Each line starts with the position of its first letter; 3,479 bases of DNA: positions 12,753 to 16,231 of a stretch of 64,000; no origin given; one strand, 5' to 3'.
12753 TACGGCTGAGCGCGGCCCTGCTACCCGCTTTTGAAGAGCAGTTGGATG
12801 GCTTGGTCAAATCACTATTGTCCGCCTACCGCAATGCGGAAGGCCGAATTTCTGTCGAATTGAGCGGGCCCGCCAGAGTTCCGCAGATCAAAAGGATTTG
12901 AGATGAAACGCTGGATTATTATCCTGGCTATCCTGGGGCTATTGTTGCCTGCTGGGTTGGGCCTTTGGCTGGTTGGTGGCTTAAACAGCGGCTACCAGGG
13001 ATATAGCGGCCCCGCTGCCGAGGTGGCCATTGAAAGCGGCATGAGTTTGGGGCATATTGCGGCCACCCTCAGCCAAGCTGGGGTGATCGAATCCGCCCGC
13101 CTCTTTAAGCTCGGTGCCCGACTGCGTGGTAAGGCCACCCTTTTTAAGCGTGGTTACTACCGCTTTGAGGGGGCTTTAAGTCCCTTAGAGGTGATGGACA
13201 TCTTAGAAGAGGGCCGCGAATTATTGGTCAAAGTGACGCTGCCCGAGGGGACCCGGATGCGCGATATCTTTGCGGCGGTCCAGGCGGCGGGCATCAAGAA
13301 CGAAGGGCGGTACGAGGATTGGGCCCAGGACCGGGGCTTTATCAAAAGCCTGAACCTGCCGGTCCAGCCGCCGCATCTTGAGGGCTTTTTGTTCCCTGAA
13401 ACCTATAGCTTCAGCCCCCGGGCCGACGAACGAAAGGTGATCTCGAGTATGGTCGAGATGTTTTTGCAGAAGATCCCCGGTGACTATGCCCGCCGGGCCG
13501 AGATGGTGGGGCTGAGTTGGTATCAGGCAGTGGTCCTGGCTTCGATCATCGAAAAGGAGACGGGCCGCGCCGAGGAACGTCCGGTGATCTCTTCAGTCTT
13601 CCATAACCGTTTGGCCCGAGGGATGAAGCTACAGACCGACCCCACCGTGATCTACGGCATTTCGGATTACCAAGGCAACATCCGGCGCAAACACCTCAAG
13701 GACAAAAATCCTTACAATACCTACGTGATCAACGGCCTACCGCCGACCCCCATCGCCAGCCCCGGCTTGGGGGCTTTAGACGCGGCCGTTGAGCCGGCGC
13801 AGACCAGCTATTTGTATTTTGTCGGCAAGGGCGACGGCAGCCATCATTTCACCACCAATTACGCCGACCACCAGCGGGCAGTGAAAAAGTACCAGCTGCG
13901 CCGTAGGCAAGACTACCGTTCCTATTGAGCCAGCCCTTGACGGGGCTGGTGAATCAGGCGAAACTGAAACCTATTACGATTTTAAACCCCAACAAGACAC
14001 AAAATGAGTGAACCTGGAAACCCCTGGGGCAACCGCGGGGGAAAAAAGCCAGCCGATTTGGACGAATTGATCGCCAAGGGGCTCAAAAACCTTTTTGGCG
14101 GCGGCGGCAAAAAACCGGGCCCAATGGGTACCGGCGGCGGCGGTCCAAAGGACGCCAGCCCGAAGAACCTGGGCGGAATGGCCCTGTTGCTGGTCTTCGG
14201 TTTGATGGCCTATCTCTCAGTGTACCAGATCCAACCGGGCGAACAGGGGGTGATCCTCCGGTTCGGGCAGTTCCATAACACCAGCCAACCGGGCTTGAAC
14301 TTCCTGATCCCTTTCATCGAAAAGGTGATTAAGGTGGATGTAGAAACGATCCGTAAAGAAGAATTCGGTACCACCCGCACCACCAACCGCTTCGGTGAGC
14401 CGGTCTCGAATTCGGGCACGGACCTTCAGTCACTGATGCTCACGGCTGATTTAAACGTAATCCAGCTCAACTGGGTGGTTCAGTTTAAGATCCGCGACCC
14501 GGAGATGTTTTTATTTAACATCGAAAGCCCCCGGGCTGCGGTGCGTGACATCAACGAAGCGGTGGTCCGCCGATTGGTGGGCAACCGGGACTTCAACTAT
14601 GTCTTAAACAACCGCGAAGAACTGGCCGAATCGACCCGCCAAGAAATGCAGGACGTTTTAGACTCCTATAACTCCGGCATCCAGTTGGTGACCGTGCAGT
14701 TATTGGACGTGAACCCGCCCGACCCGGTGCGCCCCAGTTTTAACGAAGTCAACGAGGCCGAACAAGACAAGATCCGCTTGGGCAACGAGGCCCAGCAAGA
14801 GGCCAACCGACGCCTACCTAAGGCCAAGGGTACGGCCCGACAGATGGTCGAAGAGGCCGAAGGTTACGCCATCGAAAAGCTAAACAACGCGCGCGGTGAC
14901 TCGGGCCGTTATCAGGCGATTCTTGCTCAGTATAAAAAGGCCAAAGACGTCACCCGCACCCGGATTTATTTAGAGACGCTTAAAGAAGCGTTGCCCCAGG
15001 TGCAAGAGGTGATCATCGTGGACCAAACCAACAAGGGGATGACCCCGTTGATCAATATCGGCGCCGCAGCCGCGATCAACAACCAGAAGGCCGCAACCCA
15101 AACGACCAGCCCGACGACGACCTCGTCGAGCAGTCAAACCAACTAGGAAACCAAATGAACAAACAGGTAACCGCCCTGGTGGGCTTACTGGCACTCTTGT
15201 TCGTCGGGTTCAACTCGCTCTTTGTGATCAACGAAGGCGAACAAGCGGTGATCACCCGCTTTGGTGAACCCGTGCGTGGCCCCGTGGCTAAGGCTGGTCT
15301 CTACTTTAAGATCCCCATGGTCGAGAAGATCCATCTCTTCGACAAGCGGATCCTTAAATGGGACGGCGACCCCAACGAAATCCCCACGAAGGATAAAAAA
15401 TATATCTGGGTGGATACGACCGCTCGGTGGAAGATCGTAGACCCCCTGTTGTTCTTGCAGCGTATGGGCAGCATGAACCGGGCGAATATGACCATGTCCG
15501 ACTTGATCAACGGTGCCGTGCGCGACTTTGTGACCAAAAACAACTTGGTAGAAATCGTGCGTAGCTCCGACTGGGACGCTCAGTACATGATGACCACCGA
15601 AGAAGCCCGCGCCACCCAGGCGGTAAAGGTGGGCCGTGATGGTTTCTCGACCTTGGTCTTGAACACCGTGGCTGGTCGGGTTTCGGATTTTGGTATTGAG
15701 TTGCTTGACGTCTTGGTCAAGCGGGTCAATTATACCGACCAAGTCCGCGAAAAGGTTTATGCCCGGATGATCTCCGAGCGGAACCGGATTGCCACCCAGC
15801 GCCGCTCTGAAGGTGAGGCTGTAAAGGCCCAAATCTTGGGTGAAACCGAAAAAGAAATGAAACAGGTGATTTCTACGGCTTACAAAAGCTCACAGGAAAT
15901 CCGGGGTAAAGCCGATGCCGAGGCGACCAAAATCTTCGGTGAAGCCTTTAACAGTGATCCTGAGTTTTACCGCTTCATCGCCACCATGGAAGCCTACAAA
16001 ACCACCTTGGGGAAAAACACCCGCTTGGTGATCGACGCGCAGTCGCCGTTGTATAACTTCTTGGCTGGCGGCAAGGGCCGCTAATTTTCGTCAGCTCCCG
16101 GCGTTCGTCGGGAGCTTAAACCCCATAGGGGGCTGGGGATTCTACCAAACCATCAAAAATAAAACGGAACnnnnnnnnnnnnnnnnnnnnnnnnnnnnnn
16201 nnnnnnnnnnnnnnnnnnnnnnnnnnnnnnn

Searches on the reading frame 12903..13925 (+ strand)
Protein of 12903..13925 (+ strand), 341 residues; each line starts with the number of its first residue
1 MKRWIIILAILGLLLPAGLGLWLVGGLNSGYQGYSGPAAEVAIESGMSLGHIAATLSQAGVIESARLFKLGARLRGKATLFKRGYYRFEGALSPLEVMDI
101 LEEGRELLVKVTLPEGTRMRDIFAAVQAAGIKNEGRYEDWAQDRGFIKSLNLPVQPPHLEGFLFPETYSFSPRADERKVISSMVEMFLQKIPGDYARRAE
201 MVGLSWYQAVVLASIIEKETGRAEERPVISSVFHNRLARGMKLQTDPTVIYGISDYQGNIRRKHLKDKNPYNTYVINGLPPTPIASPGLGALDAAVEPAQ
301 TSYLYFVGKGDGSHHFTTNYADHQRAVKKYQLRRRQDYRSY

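Call 24: search_protein_families(library=pfam, proteins=[window:12903-13925:+], max_evalue=0.001)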
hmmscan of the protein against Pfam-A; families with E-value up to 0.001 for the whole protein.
window:12903-13925:+ (341 aa): 1 family
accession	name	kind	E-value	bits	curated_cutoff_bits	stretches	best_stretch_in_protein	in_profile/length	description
PF02618.21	YceG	-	2e-89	300.2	32.4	1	41-329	1-275/275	YceG-like family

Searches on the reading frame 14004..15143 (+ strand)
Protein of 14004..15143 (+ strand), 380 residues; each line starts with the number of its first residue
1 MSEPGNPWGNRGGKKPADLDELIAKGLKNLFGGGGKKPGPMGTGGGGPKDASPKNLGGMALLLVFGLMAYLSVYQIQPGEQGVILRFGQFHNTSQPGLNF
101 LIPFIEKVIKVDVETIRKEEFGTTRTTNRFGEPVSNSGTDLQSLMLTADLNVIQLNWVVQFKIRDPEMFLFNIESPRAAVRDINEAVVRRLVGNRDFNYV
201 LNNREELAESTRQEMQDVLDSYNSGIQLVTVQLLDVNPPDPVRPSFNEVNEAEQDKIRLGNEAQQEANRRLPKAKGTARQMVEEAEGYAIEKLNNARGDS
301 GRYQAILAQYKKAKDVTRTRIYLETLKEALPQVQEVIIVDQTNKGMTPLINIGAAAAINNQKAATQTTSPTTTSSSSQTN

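Call 24: search_protein_families(library=pfam, proteins=[window:14004-15143:+], max_evalue=0.001)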
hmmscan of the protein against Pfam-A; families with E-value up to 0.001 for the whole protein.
window:14004-15143:+ (380 aa): 2 families
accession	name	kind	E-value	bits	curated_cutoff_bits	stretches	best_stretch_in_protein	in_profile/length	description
PF01145.31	Band_7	-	4.1e-30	105.6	23.6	1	75-267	2-176/176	SPFH domain / Band 7 family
PF12221.13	HflK_N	-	0.00029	21.2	22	1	2-33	4-43/44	Bacterial membrane protein N terminal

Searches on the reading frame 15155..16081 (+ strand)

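Call 70: search_protein_families(library=pfam, proteins=[window:15155-16081:+], max_evalue=0.0001)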
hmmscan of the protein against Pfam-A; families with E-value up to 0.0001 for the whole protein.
window:15155-16081:+ (309 aa): 1 family
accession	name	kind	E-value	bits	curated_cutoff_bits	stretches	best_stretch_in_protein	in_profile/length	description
PF01145.31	Band_7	-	2e-30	106.6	23.6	1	23-222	1-176/176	SPFH domain / Band 7 family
